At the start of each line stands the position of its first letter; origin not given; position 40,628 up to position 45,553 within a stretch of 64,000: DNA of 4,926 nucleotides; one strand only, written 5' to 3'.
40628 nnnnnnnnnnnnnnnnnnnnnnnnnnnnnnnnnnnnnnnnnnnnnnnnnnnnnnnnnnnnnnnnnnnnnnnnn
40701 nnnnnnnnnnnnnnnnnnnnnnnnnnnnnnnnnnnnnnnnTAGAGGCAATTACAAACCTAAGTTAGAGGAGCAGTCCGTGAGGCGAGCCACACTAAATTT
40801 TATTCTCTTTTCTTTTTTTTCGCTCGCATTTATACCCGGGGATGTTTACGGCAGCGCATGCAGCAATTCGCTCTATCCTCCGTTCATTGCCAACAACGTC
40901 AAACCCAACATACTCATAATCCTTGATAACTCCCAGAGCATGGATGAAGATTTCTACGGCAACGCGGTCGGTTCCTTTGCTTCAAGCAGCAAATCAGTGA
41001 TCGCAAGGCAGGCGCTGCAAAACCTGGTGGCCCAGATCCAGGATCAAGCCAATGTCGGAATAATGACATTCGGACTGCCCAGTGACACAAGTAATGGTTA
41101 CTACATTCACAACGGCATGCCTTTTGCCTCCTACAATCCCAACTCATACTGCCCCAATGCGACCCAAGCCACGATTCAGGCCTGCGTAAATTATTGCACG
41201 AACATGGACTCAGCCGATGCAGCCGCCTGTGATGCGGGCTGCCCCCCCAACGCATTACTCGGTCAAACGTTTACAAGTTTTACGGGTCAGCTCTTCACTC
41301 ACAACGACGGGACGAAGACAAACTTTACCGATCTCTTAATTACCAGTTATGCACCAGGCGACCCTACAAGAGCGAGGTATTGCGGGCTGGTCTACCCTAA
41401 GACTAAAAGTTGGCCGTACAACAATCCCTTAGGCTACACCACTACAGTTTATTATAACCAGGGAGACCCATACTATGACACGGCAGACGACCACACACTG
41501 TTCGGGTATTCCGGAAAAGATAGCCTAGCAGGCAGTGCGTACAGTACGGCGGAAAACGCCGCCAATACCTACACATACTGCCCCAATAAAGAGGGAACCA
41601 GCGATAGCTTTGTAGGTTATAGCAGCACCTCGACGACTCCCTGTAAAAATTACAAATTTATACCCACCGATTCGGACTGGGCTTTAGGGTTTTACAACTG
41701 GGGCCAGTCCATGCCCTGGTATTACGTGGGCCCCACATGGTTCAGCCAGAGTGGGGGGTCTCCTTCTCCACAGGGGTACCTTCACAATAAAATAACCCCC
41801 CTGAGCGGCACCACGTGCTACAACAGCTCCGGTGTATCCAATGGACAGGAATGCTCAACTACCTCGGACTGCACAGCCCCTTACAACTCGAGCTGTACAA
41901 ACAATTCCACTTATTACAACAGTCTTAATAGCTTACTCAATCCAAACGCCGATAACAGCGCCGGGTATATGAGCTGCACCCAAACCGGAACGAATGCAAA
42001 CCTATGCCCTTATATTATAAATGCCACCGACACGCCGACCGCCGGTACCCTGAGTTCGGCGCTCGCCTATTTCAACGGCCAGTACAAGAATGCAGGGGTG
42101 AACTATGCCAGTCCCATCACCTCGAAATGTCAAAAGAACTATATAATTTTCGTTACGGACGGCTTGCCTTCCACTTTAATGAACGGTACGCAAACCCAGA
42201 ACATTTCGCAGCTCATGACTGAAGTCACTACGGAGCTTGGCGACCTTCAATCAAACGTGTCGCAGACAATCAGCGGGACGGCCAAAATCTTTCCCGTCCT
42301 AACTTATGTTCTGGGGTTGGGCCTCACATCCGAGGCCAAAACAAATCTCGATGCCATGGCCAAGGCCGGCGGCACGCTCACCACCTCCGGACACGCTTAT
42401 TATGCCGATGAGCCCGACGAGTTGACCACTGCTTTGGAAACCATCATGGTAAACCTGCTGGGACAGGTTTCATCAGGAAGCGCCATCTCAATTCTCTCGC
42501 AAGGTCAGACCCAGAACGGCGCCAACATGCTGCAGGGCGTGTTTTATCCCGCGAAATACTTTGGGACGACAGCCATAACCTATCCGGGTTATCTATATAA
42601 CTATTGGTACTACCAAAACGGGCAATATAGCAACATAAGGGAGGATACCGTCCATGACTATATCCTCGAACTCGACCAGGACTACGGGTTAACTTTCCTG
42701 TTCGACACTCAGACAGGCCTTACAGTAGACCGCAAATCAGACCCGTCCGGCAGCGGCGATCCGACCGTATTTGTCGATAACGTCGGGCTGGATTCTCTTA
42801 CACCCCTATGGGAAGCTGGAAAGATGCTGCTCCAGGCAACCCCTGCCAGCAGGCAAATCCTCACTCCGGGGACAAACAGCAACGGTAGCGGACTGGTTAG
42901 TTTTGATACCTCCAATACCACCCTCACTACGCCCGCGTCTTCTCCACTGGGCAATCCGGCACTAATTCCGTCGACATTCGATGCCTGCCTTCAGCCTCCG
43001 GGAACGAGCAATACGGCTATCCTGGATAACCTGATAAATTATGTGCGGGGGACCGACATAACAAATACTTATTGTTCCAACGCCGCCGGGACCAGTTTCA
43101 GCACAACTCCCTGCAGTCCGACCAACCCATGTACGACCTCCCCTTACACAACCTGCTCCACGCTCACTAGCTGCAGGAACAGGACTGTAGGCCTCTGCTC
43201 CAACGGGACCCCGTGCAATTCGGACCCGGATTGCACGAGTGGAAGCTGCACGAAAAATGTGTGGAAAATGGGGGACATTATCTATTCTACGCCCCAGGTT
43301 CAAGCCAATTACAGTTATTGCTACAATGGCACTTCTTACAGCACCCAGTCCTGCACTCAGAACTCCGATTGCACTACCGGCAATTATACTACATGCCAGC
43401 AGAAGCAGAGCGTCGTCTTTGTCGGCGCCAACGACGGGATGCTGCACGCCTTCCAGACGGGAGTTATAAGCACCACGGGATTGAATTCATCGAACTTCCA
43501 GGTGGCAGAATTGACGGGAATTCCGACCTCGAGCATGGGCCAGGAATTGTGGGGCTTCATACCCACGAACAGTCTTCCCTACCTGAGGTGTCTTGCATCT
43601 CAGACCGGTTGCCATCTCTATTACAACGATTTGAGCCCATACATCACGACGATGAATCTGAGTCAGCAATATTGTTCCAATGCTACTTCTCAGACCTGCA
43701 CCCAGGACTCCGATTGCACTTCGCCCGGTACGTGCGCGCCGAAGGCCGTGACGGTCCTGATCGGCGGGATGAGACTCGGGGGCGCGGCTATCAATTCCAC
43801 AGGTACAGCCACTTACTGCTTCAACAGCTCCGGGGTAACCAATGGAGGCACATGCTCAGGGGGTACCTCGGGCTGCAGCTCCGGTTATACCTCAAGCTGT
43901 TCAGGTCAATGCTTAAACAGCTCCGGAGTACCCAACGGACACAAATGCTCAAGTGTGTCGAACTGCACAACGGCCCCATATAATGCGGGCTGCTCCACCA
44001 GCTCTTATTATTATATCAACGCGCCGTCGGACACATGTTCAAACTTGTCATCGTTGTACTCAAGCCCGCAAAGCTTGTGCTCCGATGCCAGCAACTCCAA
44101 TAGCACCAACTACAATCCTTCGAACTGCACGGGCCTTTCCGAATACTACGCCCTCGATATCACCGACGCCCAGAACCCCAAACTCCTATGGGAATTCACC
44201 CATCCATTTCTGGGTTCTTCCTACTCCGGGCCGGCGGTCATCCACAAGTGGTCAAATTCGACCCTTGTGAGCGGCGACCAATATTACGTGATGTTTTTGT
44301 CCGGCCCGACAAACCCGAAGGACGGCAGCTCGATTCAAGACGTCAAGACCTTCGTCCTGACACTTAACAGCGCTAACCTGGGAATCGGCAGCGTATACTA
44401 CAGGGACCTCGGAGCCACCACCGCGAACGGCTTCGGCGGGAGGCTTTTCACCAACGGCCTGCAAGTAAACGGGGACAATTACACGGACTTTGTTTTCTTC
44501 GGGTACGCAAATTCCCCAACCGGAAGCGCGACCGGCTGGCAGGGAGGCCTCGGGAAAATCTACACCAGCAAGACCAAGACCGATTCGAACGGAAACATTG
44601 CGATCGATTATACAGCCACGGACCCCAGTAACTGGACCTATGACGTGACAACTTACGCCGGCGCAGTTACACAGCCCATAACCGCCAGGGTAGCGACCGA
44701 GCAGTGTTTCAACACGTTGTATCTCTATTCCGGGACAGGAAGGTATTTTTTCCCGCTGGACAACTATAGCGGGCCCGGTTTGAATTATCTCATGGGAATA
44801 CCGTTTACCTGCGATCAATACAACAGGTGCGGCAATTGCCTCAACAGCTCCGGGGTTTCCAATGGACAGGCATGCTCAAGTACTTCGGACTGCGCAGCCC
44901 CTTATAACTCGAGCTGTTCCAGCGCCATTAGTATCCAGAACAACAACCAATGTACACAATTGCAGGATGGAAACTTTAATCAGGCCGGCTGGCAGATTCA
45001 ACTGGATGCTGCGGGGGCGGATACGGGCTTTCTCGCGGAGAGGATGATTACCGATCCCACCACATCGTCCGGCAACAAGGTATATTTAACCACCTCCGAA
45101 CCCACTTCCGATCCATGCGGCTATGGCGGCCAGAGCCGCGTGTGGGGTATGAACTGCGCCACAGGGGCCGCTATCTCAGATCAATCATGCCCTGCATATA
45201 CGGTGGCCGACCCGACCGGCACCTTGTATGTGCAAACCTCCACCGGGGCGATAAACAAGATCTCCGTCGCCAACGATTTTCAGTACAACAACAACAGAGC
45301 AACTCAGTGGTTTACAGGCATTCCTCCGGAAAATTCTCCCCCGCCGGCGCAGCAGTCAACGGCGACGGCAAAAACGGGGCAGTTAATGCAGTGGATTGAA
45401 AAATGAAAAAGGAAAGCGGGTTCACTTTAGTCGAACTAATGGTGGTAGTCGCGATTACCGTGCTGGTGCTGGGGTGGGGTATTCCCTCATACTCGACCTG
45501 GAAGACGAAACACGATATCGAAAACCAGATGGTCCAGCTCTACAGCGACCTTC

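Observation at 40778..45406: PilY1-like pilus tip protein interrupted by seven cysteine-rich modules of an unrecognised type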

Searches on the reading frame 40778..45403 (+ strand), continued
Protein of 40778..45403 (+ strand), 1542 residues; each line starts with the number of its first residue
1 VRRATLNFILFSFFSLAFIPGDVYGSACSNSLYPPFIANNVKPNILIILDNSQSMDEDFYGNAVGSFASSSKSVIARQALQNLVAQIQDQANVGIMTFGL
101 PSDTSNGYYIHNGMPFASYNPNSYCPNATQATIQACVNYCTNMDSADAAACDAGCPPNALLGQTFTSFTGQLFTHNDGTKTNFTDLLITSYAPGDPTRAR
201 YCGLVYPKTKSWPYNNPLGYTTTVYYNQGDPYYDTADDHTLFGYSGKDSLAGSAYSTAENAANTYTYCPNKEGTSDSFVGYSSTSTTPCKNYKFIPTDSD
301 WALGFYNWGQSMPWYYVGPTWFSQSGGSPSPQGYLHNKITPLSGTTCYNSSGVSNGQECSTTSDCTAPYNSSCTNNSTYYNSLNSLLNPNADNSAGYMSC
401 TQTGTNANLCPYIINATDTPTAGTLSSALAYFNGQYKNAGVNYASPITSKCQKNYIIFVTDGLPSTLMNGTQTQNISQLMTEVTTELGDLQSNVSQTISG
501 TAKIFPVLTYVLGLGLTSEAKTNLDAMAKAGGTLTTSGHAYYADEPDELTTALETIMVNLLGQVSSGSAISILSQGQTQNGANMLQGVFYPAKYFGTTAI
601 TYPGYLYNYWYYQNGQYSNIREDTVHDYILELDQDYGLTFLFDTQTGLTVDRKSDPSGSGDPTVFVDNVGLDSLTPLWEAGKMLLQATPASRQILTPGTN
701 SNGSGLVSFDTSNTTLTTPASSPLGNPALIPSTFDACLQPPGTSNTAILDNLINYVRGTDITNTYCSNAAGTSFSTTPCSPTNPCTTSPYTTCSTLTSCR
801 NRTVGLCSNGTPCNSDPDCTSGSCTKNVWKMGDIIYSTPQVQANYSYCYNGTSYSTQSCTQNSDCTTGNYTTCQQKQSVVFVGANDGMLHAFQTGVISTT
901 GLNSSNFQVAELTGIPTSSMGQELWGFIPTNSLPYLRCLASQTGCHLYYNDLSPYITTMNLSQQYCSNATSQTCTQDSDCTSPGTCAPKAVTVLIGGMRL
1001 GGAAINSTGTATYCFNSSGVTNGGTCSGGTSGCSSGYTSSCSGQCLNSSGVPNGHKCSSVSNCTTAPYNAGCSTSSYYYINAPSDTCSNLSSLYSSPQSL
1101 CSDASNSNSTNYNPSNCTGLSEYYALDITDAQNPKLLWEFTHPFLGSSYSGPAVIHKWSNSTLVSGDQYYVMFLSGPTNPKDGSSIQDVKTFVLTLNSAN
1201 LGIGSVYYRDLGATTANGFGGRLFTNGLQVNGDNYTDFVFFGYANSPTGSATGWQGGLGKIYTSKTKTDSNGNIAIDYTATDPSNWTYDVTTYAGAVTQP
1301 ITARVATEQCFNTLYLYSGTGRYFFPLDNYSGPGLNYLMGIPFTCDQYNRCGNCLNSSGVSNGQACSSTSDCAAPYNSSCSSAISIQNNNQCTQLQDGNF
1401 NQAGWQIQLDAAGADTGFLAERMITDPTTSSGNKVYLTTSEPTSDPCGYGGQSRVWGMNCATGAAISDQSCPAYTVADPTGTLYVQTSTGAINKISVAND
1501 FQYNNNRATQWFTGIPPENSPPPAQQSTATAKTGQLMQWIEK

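Call 36: find_related_loci(query=window:40778-45403:+, collection=genome_contigs, flank=8000)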
Query window:40778-45403:+ (1542 aa) in genome_contigs; peptide patterns used: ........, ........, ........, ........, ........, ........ (x = any residue, [..] = any of these).
50 stretches matched a pattern; 33 encode a relative of the query (tblastn E <= 1e-3); 32 distinct loci.
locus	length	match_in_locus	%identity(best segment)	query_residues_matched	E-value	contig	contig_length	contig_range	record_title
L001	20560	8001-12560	79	1-1542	0e+0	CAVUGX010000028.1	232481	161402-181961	MAG: uncultured delta proteobacterium isolate MFD02138.bin.2.27 genome assembly, contig: contig_2299, whole genome shotg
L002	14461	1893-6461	57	1-1542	0e+0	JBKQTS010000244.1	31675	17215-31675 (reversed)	MAG: Syntrophobacteraceae bacterium isolate MHr2D2E2F__bin_75 MHr2D2E2F_000000245821, whole genome shotgun sequence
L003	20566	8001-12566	56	1-1542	0e+0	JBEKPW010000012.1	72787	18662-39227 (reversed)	MAG: Syntrophobacteraceae bacterium isolate SPRUCE 473 SPRUCE_473_12, whole genome shotgun sequence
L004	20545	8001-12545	55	1-1542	0e+0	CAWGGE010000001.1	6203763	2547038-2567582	MAG: uncultured delta proteobacterium isolate MFD01828.bin.2.72 genome assembly, contig: contig_14663, whole genome shot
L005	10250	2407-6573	55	1-1542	0e+0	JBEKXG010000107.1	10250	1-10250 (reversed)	MAG: Syntrophobacteraceae bacterium isolate SPRUCE 646 SPRUCE_646_107, whole genome shotgun sequence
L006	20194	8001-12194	54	1-1542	0e+0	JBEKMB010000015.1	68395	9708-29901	MAG: Syntrophobacteraceae bacterium isolate SPRUCE 384 SPRUCE_384_15, whole genome shotgun sequence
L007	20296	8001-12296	59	1-1542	0e+0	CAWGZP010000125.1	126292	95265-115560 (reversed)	MAG: uncultured delta proteobacterium isolate MFD02138.bin.2.17 genome assembly, contig: contig_17634, whole genome shot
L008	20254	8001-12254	53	1-1542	0e+0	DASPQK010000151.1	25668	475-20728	MAG TPA_asm: Syntrophobacteraceae bacterium isolate SMAG_U12197 k141_2678284, whole genome shotgun sequence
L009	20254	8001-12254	59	1-1542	0e+0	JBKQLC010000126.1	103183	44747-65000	MAG: Syntrophobacteraceae bacterium isolate CRr2D2E2F__bin_5 CRr2D2E2F_000000142692, whole genome shotgun sequence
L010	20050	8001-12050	48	1-1542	0e+0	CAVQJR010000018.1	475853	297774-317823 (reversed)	MAG: uncultured delta proteobacterium isolate MFD02416.bin.1.270 genome assembly, contig: contig_78628, whole genome sho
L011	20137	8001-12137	47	14-1542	0e+0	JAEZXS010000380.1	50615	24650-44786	MAG: Proteobacteria bacterium isolate OH_PFB_21 k127_1279975, whole genome shotgun sequence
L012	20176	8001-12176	53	1-1542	0e+0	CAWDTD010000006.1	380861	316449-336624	MAG: uncultured delta proteobacterium isolate MFD03726.bin.2.121 genome assembly, contig: contig_31897, whole genome sho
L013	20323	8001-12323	57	1-1542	0e+0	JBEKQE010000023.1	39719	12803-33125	MAG: Syntrophobacteraceae bacterium isolate SPRUCE 480 SPRUCE_480_23, whole genome shotgun sequence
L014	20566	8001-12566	47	1-1542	0e+0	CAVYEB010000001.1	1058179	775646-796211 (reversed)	MAG: uncultured delta proteobacterium isolate MFD04492.bin.1.18 genome assembly, contig: contig_13702, whole genome shot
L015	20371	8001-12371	56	1-1542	0e+0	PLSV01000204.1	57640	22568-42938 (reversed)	MAG: Syntrophobacteraceae bacterium isolate bog_1154 73.20120700_S1D.281_contig_99372, whole genome shotgun sequence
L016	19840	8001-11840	40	1-1542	0e+0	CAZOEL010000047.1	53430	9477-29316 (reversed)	MAG TPA_asm: uncultured Syntrophobacteraceae bacterium isolate binchicken_co269_257 genome assembly, contig: NODE_531_le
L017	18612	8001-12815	45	1-1542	0e+0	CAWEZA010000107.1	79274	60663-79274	MAG: uncultured delta proteobacterium isolate MFD04752.bin.2.55 genome assembly, contig: contig_5143, whole genome shotg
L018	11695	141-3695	33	1-1542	0e+0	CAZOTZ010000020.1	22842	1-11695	MAG TPA_asm: uncultured Aquificales bacterium isolate SRP163575_co1_156 genome assembly, contig: NODE_4629_length_22842_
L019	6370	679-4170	33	34-1542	0e+0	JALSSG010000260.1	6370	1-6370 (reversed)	MAG: Hydrogenothermaceae bacterium isolate 356-308_metabat2_scaf2bin.042 356-308_scaffold_9045_c1, whole genome shotgun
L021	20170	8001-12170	45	1-1542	0e+0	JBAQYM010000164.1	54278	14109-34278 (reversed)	MAG: Syntrophobacteraceae bacterium isolate MFD12011_ilm_asm_bin22 k127_48560, whole genome shotgun sequence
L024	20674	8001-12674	47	1-1542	0e+0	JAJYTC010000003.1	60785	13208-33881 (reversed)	MAG: Deltaproteobacteria bacterium isolate DX1.bin82 NODE_634_length_60785_cov_2.423110, whole genome shotgun sequence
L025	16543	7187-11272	49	1-1542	0e+0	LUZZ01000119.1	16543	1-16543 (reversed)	MAG: Syntrophobacterales bacterium Delta_01 Delta_01_contig_8843, whole genome shotgun sequence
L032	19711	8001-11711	37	1-1542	0e+0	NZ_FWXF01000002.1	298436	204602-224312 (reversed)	Desulfacinum hydrothermale DSM 13146, whole genome shotgun sequence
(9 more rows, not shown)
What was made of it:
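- The host family is strictly anaerobic (organism names in call 36; physiology from general knowledge).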

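Call 59: find_encoding_contigs(protein=P0001, flank=5000, max_places=2)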
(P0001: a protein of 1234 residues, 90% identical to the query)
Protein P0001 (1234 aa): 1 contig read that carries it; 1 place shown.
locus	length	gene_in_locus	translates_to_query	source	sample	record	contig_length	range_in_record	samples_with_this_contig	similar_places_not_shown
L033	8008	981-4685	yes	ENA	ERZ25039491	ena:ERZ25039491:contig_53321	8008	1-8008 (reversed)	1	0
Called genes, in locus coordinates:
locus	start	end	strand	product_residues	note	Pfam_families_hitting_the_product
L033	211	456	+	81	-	-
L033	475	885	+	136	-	-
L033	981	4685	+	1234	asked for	-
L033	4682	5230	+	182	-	PF07963:N_methyl (weak)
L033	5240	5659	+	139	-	PF07963:N_methyl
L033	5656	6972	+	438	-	PF07963:N_methyl (weak)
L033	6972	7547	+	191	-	-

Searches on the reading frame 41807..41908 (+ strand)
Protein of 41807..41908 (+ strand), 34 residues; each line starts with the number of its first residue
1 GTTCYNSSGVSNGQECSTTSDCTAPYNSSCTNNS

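Call 8: search_protein_families(library=pfam, proteins=[window:41807-41908:+], max_evalue=10)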
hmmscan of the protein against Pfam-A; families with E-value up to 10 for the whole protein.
seq(34 aa): 2 families
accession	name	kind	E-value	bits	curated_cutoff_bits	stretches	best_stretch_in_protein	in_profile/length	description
PF01683.23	EB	-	0.0096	16.4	24.3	1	3-33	11-37/52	EB module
PF07127.16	Nodulin_late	-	0.17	12.7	30.4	1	11-33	25-51/54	Late nodulin domain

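Call 39: search_protein_representatives(alignment_id=A3)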
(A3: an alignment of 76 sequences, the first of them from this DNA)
Query: 76 sequences, 31 profile positions. Proteins with E-value up to 0.001 (for the whole library): 18; up to 1e-10: 5; up to 1e-30: 0. The best 18 are listed.
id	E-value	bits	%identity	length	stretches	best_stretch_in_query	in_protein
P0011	2.8e-22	94.5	-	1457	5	1-30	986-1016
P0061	1.3e-20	89.2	-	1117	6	1-26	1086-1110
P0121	7.3e-17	77.2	-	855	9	4-24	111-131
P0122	9.4e-14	67.2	-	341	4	1-29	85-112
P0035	8.2e-13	64.2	-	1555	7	2-30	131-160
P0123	1.5e-10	57.0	-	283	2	1-31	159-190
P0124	9.8e-10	54.4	-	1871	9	4-24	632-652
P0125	9.9e-10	54.4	-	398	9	2-15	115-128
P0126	8.6e-09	51.4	-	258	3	2-31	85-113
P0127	5.5e-07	45.6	-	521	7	10-27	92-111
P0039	9.3e-07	44.9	-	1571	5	1-31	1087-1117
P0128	1.2e-05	41.4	-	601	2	1-31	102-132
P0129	1.4e-05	41.1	-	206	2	1-30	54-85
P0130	2.2e-05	40.5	-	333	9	3-16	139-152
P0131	3.0e-05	40.1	-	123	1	1-31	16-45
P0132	3.6e-04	36.6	-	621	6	13-23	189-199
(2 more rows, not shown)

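Call 48: search_solved_structures(query=A3, max_evalue=10, show_alignments=3)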
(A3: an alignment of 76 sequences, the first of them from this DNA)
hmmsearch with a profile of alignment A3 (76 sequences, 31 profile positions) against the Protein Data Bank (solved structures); distinct sequences matched with E-value up to 10: 2.
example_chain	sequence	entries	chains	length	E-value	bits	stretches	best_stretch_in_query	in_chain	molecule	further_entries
1cfa_A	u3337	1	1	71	0.3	14.4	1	2-17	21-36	COMPLEMENT 5A SEMI-SYNTHETIC ANTAGONIST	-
3fju_B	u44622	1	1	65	9.7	9.6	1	14-23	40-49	Carboxypeptidase A inhibitor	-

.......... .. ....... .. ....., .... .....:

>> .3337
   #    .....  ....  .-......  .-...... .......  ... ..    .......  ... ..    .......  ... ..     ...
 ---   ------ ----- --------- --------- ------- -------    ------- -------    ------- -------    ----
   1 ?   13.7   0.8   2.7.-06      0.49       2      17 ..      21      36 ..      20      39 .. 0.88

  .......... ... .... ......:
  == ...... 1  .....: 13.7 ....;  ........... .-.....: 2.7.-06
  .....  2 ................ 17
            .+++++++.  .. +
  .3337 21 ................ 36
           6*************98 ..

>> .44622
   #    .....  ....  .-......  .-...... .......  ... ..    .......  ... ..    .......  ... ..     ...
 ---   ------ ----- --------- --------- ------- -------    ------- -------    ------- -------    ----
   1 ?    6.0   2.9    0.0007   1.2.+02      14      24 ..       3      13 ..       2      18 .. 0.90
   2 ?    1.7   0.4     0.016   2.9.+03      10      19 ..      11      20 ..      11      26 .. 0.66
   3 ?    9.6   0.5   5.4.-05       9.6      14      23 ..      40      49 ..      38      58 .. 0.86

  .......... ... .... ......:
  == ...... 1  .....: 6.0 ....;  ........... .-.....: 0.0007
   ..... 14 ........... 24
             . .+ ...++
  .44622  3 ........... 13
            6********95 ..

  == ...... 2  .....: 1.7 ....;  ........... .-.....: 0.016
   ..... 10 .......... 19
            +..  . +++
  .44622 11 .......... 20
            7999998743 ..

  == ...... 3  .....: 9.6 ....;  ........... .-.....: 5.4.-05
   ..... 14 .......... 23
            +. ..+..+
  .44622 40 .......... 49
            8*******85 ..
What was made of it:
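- On Named small cysteine-rich domain families (EGF, EB module, knottin-type toxins, squash inhibitors, Dickkopf-like and others in Pfam/NCBIfam): The module profile against PDB sequences gives a best E of 0.3 (call 48).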

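Call 50: search_protein_families(library=pfam, proteins=[P0125, P0130, P0132, P0121, P0127, P0128], max_evalue=0.1)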
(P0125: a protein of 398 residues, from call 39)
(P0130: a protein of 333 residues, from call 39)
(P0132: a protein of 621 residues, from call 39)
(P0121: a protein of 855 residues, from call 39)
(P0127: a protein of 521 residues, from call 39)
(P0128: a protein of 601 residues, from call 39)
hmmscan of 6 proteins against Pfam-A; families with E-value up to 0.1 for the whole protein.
P0125 (398 aa): 2 families
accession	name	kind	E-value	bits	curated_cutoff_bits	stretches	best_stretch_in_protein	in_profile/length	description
PF19135.5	DUF5818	-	0.0047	16.9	27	0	39-53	7-20/57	Protein of unknown function (DUF5818)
PF24813.1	DUF7709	-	0.0048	17.4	33.3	0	36-57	10-31/95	Domain of unknown function (DUF7709)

P0130 (333 aa): 0 families

P0132 (621 aa): 0 families

P0121 (855 aa): 7 families
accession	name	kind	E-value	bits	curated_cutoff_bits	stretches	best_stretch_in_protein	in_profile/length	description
PF17963.7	Big_9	-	2.9e-179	583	23.6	10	612-700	1-89/89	Bacterial Ig domain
PF17803.7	Cadherin_4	-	8.6e-136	443.1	25.1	9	602-669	1-71/71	Bacterial cadherin-like domain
PF17892.7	Cadherin_5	-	2.5e-110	361.1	26.5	9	611-702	1-98/98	Cadherin-like domain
PF19076.6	CshA_repeat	-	1.3e-11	45.5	27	0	463-511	54-102/103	Surface adhesin CshA repetitive domain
PF17936.7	Big_6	-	0.00021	21.9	27.6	0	464-507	34-77/83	Bacterial Ig domain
PF07127.16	Nodulin_late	-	0.0042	17.8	30.4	0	304-317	26-39/54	Late nodulin domain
PF18348.7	SH3_16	-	0.056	13.7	25.8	0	179-189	11-21/49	Bacterial dipeptidyl-peptidase Sh3 domain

P0127 (521 aa): 2 families
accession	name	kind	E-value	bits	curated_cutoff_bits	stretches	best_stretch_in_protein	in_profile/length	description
PF10708.14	DUF2510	-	2.9e-09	37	24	0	125-140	14-29/35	Protein of unknown function (DUF2510)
PF19565.4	DUF6087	-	2.1e-08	34.8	27.1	0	64-82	40-58/99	Family of unknown function (DUF6087)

P0128 (601 aa): 0 families
